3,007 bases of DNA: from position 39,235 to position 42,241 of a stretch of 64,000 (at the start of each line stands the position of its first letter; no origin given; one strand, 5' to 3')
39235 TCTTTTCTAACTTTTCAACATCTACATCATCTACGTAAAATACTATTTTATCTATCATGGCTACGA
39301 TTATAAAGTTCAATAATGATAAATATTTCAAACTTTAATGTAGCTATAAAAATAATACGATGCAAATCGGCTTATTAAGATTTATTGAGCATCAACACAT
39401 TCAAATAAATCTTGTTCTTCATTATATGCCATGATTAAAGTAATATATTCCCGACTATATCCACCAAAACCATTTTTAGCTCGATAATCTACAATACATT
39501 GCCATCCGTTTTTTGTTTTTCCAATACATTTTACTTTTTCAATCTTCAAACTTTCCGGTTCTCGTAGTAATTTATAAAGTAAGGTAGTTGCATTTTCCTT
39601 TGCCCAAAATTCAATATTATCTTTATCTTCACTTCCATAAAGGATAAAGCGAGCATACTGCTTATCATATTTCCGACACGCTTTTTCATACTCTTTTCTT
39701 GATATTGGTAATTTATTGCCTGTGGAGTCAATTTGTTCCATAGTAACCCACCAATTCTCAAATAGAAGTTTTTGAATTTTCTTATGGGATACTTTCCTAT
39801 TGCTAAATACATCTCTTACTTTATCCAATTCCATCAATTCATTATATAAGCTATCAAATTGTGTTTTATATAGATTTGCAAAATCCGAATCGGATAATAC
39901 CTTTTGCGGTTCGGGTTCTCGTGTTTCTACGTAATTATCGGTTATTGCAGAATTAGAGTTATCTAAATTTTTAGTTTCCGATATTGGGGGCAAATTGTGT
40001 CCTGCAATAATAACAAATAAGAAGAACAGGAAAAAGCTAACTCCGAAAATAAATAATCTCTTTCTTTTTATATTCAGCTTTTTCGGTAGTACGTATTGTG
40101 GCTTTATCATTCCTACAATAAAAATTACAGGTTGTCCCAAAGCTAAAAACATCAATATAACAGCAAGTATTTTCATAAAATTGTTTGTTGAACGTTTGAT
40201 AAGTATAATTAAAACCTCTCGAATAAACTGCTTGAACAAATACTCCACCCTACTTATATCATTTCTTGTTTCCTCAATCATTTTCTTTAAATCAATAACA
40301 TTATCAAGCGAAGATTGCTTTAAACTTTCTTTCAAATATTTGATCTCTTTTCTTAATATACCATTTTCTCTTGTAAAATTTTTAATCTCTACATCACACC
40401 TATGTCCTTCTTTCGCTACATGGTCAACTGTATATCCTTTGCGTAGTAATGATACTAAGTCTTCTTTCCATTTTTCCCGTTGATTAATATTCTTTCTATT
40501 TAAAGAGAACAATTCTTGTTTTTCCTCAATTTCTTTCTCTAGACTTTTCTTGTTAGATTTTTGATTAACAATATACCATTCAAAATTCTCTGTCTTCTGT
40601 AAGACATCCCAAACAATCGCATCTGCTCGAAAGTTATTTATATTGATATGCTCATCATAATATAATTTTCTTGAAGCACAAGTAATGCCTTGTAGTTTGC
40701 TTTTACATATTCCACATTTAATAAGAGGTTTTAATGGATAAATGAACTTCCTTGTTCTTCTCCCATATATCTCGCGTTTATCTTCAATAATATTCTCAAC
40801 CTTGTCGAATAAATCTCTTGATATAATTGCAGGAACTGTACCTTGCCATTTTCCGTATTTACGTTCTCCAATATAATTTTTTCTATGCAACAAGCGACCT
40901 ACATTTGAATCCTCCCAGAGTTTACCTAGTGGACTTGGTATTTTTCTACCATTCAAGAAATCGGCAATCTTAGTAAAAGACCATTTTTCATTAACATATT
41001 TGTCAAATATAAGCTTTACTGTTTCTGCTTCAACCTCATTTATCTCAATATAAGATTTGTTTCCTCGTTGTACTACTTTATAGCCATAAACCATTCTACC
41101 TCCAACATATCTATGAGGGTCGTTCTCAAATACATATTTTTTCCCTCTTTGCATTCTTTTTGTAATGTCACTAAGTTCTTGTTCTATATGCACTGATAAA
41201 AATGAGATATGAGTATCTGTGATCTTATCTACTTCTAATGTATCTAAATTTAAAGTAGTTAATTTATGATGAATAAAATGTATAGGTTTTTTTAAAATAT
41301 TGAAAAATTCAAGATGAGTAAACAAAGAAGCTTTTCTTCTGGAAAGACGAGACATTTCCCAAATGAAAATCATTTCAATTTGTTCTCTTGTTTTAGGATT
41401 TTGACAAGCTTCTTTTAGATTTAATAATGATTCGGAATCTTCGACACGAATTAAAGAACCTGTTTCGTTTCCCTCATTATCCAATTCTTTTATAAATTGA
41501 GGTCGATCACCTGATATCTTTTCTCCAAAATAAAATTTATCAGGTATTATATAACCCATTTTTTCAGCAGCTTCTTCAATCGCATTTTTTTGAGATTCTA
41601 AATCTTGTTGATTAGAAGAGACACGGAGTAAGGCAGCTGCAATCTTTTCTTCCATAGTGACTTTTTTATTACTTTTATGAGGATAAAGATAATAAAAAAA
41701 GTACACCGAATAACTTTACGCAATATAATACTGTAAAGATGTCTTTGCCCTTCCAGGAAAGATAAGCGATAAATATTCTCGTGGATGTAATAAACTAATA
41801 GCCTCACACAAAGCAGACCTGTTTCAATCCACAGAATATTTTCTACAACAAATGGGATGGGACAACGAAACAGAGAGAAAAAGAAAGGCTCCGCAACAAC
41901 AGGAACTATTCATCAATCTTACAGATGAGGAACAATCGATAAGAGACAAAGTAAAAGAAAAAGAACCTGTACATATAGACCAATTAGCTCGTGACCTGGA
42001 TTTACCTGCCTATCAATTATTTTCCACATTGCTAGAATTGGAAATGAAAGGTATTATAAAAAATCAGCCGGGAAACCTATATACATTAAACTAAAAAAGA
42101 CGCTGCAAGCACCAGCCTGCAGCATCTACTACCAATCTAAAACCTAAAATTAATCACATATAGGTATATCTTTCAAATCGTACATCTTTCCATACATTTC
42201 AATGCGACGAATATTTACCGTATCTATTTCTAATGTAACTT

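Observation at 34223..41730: dprA is split exactly in frame by a 7.5-kb large-serine-recombinase element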

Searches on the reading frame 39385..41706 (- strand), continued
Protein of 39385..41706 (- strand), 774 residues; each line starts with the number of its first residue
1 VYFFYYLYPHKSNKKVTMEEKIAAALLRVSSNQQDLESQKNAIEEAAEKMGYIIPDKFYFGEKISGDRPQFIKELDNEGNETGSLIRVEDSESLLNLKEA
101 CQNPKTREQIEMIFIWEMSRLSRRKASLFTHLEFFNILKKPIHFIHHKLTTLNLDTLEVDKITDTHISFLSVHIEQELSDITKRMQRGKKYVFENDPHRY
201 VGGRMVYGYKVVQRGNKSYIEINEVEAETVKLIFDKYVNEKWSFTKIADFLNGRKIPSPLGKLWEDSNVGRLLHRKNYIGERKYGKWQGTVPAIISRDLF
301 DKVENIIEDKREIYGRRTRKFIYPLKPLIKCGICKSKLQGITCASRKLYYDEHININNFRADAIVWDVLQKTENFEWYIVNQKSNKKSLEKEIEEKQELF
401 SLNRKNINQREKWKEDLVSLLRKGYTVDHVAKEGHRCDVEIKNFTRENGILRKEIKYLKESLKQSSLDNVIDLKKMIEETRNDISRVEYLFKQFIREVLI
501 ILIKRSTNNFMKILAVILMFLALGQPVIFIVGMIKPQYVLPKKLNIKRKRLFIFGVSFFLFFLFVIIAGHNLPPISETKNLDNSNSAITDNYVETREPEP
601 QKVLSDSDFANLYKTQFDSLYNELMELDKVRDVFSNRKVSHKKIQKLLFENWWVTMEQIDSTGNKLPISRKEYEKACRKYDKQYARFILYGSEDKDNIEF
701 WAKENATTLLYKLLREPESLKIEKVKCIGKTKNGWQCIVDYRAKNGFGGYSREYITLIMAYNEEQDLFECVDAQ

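Call 67: search_dna_similar(query=P0124, collection=plasmids, mode=protein, max_rows=8)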
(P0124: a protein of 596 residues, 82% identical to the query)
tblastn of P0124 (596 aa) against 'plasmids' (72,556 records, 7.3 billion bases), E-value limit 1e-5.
Records with a match: 49; places in all: 58; records where one place covers at least 80% of the query: 0.
Best place of each record, by identity: <60% 49.
By first word of the organism name: Priestia 6; Rhizobium 4; Streptomyces 4; Bacillus 4; Ketogulonicigenium 4; Bradyrhizobium 2; Azospirillum 2; Anoxybacillus 2; Paracoccus 2; Clostridium 2; and 17 more.
By predicted mobility (MOB-suite, as given by PLSDB): non-mobilizable 28; conjugative 15; mobilizable 6.
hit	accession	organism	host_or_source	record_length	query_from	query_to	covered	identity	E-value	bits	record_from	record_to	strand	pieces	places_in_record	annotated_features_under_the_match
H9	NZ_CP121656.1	Rhizobium sp. CB3171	Calliandra calothyrsus,cell culture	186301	4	343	57%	26.2%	2e-14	84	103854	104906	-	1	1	recombinase family protein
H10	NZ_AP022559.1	Geobacillus subterraneus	-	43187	6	323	53%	26.0%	2e-10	72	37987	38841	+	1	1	recombinase family protein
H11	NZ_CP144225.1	Alkalihalophilus pseudofirmus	soil,soil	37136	160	486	55%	25.1%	8e-7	60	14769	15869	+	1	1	recombinase family protein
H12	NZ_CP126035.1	Bradyrhizobium elkanii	Glycine max,soybean,root nodule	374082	4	343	57%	23.8%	1e-10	72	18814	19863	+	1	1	recombinase family protein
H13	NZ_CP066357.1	Bradyrhizobium elkanii USDA 76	Glycine max,DNA isolated from pure ...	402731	4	343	57%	23.8%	1e-10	72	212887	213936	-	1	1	recombinase family protein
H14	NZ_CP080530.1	Mesorhizobium sp. AR02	Oxytropis sp.,Cell culture,root nodule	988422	5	343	57%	23.8%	8e-12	76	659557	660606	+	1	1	recombinase family protein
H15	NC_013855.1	Azospirillum sp. B510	-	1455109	11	320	52%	25.2%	3e-8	65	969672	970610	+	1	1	record has no annotation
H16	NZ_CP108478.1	Streptomyces mirabilis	-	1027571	6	317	52%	24.3%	4e-10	71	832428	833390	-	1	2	record has no annotation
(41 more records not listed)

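Call 69: fold_search(model_id=the predicted structure, library=pdb)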
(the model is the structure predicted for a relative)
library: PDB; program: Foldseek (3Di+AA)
matches with E <= 10: 534; with E <= 0.001: 26
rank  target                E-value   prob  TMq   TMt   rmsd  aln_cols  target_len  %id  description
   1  9dxd_A                1.5e-17  1.00  0.31  0.34  26.6       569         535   18  attLmm bound serine integrase and RDF complex in the pre-rotation state (released 2026-01-21)
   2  9dxf_A                3.8e-17  1.00  0.33  0.36  26.4       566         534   17  attLmm bound serine integrase and RDF complex in the post-rotation state (released 2026-01-21)
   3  9dxh_A                2.0e-16  1.00  0.33  0.36  17.8       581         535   17  attPmm and attBmm bound serine integrase complex in the pre-rotation state (released 2026-01-21)
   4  9y66_A                3.4e-15  1.00  0.26  0.28  18.8       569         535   18  attLsym bound serine integrase complex in the dimeric state (released 2026-02-04)
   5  9y66_C                7.2e-15  1.00  0.26  0.28  27.6       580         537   16  attLsym bound serine integrase complex in the dimeric state (released 2026-02-04)
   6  9iu2_A                3.1e-14  1.00  0.32  0.37  19.8       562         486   13  Cryo-EM structure of the large serine recombinase Bxb1 in complex with attP and attB (GT/TT CDN) in the pre-strand exc (released 2026-03-04)
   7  4kis_A                2.5e-09  1.00  0.18  0.33  18.5       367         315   17  Crystal Structure of a LSR-DNA Complex (released 2013-07-10)
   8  4kis_B                4.9e-09  1.00  0.18  0.33  14.9       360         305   18  Crystal Structure of a LSR-DNA Complex (released 2013-07-10)
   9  4kis_D                6.1e-07  1.00  0.18  0.35  19.9       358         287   15  Crystal Structure of a LSR-DNA Complex (released 2013-07-10)
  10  2gm4_B                2.3e-06  1.00  0.23  0.62   6.3       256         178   16  An activated, tetrameric gamma-delta resolvase: Hin chimaera bound to cleaved DNA (released 2006-06-27)
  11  2gm4_A                6.1e-06  1.00  0.24  0.65   5.1       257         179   17  An activated, tetrameric gamma-delta resolvase: Hin chimaera bound to cleaved DNA (released 2006-06-27)
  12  5cy1_A                1.1e-05  1.00  0.17  0.47  12.6       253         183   18  Tn3 resolvase - site III complex crystal form I (released 2017-01-11)
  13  6dnw_A                1.2e-05  1.00  0.18  0.43  17.2       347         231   15  Sequence Requirements of the Listeria innocua prophage attP site (released 2018-10-03)
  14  5cy1_B                1.4e-05  1.00  0.16  0.47  12.2       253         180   17  Tn3 resolvase - site III complex crystal form I (released 2017-01-11)
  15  1gdt_A                1.9e-05  1.00  0.19  0.50   8.6       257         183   16  CRYSTAL STRUCTURE OF A SITE-SPECIFIC RECOMBINASE, GAMMA-DELTA RESOLVASE COMPLEXED WITH A 34 BP CLEAVAGE SITE (released 1996-04-03)
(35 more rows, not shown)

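Call 73: search_protein_families(library=padloc, proteins=[L005:13886-14809:+, L005:12789-13535:-, L006:12607-14274:-, L006:14947-15864:-, L006:18285-19733:+, L016:7624-8499:-], max_evalue=0.001)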
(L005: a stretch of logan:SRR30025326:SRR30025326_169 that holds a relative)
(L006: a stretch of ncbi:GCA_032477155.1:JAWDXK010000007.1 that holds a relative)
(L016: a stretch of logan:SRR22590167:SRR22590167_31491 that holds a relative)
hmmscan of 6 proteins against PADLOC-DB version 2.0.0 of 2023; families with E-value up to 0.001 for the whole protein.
L005:13886-14809:+ (308 aa): 0 families

L005:12789-13535:- (249 aa): 0 families

L006:12607-14274:- (556 aa): 0 families

L006:14947-15864:- (306 aa): 0 families

L006:18285-19733:+ (483 aa): 3 families
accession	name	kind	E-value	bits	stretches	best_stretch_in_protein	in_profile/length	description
PDLC03961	ShosA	-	1.1e-70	236.4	1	6-295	13-287/303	-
PDLC03927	PsyrA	-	1.2e-31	108.3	1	79-371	88-357/398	-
PDLC02997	ShosA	-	1.4e-28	98.1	1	39-265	48-272/327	-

L016:7624-8499:- (292 aa): 1 family
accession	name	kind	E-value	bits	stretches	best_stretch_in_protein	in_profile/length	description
PDLC02334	AbiTii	-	2.5e-28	97.7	1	2-195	3-183/185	AbiTii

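Call 74: search_protein_families(library=pfam, proteins=[L006:18285-19733:+, L006:12607-14274:-, L006:14947-15864:-, L006:17699-18289:+, L006:16986-17606:+, L006:12014-12202:+, L005:11839-12234:+], max_evalue=0.001)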
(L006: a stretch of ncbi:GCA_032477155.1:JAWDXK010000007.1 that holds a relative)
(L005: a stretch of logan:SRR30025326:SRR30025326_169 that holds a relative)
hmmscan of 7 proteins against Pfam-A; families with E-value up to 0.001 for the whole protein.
L006:18285-19733:+ (483 aa): 8 families
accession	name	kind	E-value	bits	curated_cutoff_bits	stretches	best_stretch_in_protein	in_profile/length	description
PF02481.21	DNA_processg_A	-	4.2e-54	183.4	29.6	1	81-288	3-209/212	DNA recombination-mediator protein A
PF13419.12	HAD_2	-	5.7e-21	75.9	23.8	1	352-449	78-177/178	Haloacid dehalogenase-like hydrolase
PF00702.32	Hydrolase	-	4.4e-18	66.8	26.4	1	346-443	88-190/191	haloacid dehalogenase-like hydrolase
PF03031.24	NIF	-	2.9e-06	27.5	21.8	1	319-395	3-79/160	NLI interacting factor-like phosphatase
PF18306.6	LDcluster4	-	7.5e-06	26.1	26.3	1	123-278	3-133/151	SLOG cluster4 family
PF12689.13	Acid_PPase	-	5.9e-05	23.4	27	1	319-450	6-150/169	Acid Phosphatase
PF12710.13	HAD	-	0.00023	22.1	27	0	354-394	86-130/189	haloacid dehalogenase-like hydrolase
PF13344.12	Hydrolase_6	-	0.00029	21.3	27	0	353-388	14-49/101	Haloacid dehalogenase-like hydrolase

L006:12607-14274:- (556 aa): 0 families

L006:14947-15864:- (306 aa): 0 families

L006:17699-18289:+ (197 aa): 0 families

L006:16986-17606:+ (207 aa): 2 families
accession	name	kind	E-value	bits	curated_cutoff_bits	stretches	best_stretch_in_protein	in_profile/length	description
PF00239.26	Resolvase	-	1.6e-32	113.1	23.3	1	3-152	1-144/145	Resolvase, N terminal domain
PF02796.21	HTH_7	-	7.9e-05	23.1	23.8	1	168-203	8-43/45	Helix-turn-helix domain of resolvase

L006:12014-12202:+ (63 aa): 1 family
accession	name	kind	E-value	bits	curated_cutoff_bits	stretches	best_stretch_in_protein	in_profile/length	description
PF07460.16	NUMOD3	-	5.3e-06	26.7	20.4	1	14-43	8-37/37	NUMOD3 motif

L005:11839-12234:+ (132 aa): 1 family
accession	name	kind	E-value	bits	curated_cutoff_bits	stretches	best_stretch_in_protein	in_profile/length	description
PF12760.12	Zn_ribbon_IS1595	-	7e-09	36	25.4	1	23-67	1-45/46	Transposase zinc-ribbon domain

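Call 79: find_related_loci(query=A2, collection=viral_contigs, flank=10000)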
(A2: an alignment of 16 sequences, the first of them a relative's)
Query A2 (596 aa) in viral_contigs; peptide patterns used: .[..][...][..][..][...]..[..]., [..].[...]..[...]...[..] (x = any residue, [..] = any of these).
88 stretches matched a pattern; 2 encode a relative of the query (tblastn E <= 1e-3); 2 distinct loci.
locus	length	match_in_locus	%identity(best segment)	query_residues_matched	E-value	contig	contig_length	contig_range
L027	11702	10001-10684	25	92-325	6e-13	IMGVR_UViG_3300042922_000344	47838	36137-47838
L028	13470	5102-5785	25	92-325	6e-13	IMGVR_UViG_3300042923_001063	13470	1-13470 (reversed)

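Call 89: search_protein_families(library=pfam, proteins=[L005:15750-16778:+], max_evalue=10)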
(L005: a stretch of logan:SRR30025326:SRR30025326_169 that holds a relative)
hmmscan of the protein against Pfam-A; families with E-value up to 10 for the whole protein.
L005:15750-16778:+ (343 aa): 1 family
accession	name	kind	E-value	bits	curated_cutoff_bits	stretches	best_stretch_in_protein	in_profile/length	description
PF13476.12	AAA_23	-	6.6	7.7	27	1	189-317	68-198/201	AAA domain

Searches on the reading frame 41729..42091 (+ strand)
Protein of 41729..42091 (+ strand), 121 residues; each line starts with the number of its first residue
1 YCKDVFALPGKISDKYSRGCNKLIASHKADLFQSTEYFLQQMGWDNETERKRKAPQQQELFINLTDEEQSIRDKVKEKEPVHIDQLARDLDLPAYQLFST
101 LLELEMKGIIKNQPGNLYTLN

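Call 4: search_protein_families(library=pfam, proteins=[window:41729-42091:+], max_evalue=0.01)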
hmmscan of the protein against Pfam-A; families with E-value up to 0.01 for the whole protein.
window:41729-42091:+ (121 aa): 3 families
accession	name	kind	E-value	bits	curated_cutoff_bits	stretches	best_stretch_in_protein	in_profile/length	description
PF17782.7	DprA_WH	-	6e-14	52.3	22.9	1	63-116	9-61/61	DprA winged helix domain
PF02481.21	DNA_processg_A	-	0.0042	16.7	29.6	1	3-29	182-207/212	DNA recombination-mediator protein A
PF08784.17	RPA_C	-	0.0097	17.1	22.6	0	63-110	48-99/106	Replication protein A C terminal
